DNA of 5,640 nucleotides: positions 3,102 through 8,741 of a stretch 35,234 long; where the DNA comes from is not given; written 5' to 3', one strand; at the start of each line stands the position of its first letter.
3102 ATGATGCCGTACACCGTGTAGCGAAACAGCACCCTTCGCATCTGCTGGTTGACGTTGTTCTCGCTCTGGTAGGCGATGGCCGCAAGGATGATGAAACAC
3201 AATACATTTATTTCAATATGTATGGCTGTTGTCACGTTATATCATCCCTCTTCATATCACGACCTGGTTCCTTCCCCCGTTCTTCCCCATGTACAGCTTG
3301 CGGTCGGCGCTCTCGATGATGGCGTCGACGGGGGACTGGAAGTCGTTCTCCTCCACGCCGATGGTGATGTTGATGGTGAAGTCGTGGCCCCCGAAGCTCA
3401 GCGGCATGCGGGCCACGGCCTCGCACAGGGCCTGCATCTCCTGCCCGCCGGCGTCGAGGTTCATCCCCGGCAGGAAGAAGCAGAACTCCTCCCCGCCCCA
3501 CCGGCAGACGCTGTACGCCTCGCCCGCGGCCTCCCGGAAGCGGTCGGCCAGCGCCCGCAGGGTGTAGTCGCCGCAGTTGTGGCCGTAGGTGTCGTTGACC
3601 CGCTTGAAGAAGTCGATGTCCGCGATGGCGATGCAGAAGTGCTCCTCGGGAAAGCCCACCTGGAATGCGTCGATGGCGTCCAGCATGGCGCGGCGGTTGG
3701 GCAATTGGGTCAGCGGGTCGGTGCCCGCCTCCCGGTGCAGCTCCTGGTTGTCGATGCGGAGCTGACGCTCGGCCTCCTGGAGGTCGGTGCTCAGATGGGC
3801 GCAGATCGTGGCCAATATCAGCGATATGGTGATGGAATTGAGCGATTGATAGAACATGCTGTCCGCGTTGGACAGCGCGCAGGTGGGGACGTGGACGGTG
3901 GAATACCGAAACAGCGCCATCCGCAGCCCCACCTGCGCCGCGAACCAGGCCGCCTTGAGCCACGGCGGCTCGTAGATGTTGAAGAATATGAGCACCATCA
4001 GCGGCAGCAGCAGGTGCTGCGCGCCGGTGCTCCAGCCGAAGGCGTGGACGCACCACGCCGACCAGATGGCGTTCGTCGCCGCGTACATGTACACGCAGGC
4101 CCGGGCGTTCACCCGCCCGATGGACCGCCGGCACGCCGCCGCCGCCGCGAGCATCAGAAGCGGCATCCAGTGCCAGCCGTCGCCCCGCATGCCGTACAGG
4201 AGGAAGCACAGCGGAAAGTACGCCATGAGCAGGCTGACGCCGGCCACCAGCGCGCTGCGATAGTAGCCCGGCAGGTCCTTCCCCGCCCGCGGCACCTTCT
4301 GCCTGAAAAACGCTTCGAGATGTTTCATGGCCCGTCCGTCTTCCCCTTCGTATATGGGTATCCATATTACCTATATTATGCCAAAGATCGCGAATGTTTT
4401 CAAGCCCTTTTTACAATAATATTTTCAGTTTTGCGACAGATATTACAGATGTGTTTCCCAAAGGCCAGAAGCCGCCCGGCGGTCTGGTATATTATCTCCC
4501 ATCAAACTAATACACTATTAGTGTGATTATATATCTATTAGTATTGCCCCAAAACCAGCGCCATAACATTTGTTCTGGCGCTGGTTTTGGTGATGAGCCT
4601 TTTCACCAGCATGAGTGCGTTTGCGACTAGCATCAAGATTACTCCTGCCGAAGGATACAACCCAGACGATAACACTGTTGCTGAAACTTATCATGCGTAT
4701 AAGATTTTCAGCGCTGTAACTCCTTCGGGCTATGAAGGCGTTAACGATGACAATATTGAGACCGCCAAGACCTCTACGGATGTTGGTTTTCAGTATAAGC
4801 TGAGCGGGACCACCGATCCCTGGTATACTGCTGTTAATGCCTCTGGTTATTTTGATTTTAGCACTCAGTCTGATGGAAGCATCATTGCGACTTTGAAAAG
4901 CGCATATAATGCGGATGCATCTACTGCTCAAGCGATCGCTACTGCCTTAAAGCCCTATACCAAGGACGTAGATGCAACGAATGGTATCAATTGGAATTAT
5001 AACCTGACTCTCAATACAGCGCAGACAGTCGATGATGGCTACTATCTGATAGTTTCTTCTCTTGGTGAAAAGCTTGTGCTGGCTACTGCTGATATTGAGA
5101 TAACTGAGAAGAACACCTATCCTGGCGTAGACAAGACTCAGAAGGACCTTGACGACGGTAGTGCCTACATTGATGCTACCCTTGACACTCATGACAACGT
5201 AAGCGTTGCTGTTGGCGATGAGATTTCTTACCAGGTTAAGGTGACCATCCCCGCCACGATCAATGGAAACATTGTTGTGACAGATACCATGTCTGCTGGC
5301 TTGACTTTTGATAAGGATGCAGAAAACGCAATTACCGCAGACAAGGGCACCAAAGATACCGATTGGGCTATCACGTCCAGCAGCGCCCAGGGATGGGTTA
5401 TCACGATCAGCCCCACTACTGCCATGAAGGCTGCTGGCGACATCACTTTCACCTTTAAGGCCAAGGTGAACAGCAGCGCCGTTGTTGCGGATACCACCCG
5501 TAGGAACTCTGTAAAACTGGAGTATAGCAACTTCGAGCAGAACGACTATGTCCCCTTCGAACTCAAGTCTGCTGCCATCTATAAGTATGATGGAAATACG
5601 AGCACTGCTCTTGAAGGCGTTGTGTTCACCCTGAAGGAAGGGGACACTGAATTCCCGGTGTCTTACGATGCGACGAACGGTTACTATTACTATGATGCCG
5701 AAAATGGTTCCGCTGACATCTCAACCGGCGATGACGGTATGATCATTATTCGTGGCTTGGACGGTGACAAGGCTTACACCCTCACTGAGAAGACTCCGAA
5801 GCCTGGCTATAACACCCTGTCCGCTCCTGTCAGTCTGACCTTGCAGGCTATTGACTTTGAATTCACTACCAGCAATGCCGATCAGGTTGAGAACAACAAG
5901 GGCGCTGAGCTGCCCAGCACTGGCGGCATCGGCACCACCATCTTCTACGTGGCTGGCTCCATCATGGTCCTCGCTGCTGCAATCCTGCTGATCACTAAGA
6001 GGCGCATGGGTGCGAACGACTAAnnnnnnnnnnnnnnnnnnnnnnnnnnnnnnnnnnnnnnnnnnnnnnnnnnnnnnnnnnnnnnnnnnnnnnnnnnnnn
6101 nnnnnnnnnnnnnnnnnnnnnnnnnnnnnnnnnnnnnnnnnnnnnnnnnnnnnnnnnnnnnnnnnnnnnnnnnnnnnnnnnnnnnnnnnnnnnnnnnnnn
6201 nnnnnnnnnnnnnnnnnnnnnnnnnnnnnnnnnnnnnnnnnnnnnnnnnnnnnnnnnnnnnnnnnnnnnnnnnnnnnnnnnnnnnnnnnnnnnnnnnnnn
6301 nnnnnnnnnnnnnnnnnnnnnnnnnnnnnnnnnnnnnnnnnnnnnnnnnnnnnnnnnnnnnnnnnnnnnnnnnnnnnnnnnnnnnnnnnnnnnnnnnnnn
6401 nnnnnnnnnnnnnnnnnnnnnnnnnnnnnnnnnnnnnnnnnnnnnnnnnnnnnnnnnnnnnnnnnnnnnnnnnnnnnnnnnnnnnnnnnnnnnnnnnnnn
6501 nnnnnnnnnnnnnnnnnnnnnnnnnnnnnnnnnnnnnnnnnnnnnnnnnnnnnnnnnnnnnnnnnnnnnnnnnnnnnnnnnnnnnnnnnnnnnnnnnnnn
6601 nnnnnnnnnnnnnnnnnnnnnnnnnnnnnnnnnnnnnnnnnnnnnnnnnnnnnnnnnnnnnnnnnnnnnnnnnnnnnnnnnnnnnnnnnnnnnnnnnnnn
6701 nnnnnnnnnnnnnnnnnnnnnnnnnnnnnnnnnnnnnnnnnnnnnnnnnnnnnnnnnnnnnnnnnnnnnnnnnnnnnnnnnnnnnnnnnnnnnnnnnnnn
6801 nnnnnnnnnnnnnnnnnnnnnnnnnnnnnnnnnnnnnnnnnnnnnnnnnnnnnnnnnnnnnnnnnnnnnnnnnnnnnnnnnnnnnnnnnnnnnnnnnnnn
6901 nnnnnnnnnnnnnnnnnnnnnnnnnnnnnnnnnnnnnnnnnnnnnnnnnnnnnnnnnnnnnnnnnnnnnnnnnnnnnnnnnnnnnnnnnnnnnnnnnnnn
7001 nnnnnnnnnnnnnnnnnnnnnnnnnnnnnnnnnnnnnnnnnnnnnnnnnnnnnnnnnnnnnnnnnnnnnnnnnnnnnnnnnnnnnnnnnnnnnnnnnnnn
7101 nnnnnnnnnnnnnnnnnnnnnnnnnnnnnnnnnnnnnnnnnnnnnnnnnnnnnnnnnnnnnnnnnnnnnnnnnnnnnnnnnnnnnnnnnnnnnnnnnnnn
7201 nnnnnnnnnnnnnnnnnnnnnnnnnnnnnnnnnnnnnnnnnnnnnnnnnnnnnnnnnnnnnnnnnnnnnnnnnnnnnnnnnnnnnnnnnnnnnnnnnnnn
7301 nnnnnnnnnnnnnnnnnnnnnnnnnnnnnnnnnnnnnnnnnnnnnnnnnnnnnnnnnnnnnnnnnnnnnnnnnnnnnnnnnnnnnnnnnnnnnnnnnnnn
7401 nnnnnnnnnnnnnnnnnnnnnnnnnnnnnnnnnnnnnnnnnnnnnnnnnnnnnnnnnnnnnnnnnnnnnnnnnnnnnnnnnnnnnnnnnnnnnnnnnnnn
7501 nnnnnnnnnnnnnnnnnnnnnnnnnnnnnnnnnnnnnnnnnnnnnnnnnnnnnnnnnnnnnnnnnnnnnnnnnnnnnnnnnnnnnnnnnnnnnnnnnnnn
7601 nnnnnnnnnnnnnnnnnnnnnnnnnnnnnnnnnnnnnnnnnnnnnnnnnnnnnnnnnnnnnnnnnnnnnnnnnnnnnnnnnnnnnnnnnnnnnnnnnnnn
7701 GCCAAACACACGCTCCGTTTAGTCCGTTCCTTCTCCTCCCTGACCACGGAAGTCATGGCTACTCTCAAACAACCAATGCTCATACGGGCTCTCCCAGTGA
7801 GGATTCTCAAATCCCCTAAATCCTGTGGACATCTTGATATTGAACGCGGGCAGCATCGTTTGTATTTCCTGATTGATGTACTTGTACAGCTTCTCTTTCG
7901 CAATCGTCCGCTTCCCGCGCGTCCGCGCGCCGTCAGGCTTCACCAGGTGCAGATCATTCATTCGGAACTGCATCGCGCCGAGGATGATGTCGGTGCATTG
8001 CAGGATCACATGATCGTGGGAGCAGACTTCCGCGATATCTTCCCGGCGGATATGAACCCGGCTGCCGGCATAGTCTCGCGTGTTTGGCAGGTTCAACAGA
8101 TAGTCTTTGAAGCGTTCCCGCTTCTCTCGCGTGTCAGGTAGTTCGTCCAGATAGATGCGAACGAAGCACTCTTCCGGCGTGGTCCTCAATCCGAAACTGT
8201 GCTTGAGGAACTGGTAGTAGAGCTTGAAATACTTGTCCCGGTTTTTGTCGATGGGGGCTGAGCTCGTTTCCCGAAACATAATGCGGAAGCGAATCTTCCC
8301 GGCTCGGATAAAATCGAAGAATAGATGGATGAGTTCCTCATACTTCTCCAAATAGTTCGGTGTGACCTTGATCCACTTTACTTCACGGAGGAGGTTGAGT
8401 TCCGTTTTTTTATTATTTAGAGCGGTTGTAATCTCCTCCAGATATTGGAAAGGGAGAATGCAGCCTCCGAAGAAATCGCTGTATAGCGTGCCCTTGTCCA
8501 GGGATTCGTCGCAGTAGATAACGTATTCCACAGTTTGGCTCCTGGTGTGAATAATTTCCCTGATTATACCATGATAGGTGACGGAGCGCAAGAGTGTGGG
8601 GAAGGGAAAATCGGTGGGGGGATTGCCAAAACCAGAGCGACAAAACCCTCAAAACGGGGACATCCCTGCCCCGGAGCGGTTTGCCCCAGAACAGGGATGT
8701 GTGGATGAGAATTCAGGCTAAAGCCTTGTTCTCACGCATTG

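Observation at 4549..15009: Family of LPXTG pilin cassettes with conserved ends, divergent cores, doubtful start sites and recombination scars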

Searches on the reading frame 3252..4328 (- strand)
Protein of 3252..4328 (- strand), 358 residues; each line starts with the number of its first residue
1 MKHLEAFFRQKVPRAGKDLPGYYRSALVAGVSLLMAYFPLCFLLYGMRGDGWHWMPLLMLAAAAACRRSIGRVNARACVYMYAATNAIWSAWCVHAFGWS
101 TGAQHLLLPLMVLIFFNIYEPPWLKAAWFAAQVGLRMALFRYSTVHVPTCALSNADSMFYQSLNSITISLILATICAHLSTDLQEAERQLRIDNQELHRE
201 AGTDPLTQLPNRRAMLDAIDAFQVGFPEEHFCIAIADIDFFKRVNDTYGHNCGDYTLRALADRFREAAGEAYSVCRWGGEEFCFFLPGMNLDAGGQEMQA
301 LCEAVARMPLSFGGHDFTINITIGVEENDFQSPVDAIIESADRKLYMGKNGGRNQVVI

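Call 11: search_protein_families(library=pfam, proteins=[window:3252-4328:-], max_evalue=0.01)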
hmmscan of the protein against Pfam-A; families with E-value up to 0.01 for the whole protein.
window:3252-4328:- (358 aa): 1 family
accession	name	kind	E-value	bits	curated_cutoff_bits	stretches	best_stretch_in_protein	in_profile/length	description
PF00990.26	GGDEF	-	5.5e-32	111.2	23.8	1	202-355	2-161/161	Diguanylate cyclase, GGDEF domain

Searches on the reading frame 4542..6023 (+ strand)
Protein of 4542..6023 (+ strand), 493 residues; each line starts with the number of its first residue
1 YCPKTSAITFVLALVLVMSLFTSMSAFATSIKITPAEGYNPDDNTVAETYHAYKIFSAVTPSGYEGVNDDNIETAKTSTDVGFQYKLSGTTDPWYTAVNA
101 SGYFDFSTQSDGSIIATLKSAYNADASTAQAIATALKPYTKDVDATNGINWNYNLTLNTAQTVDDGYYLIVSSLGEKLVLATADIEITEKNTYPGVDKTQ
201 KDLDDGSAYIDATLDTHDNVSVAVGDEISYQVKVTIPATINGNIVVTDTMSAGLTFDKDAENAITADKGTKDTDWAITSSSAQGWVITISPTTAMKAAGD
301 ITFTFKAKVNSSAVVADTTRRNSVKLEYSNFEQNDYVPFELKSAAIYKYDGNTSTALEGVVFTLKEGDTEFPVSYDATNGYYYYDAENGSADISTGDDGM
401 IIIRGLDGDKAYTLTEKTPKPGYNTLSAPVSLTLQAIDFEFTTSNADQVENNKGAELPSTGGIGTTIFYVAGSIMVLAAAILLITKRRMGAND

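Call 11: search_protein_families(library=pfam, proteins=[window:4542-6023:+], max_evalue=0.01)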
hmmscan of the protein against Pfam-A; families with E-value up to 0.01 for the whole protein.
window:4542-6023:+ (493 aa): 3 families
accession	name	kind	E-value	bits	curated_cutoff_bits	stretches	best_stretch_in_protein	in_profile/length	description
PF16569.11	GramPos_pilinBB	-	1.5e-16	61.7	30.5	1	224-330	1-114/116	Gram-positive pilin backbone subunit 2, Cna-B-like domain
PF17802.7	SpaA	-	7.7e-09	36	23.1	1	343-435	2-77/91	Prealbumin-like fold domain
PF00746.26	Gram_pos_anchor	-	7.2e-08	32.7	20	1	450-488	2-40/43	LPXTG cell wall anchor motif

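Call 34: list_cluster_members(proteins=[window:8767-10404:-, window:11556-13310:+, window:4593-6023:+])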
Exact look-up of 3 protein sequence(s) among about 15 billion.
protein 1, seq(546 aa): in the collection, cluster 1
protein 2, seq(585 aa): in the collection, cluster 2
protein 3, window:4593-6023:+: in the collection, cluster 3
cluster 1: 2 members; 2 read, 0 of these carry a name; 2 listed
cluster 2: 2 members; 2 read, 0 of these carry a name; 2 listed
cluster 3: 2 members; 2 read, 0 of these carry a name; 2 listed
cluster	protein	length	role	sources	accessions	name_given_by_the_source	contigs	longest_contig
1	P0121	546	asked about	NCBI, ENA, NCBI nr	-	-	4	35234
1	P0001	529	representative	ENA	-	-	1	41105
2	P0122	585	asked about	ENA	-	-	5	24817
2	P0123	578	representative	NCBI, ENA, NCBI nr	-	-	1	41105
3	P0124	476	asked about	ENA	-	-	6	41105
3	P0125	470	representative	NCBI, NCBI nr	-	-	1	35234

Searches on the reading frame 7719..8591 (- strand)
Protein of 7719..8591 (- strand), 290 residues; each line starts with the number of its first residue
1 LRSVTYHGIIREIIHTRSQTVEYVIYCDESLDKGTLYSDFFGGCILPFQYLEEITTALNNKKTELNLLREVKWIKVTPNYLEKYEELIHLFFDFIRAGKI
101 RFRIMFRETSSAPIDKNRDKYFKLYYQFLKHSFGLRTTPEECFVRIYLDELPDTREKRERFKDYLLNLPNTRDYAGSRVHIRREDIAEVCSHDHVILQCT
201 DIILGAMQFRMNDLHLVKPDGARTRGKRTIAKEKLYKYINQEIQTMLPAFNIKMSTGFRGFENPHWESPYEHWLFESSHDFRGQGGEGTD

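Call 11: search_protein_families(library=pfam, proteins=[window:7719-8591:-], max_evalue=0.01)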
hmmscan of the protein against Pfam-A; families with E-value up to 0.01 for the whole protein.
window:7719-8591:- (290 aa): 1 family
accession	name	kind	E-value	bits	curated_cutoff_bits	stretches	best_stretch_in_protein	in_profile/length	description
PF12686.12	DUF3800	-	5.6e-10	40.5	21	1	25-209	2-148/149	Protein of unknown function (DUF3800)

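Call 70: search_protein_families(library=ncbifam, proteins=[window:7719-8591:-], max_evalue=0.001)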
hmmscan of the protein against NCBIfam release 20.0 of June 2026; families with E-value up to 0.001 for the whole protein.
window:7719-8591:- (290 aa): 0 families
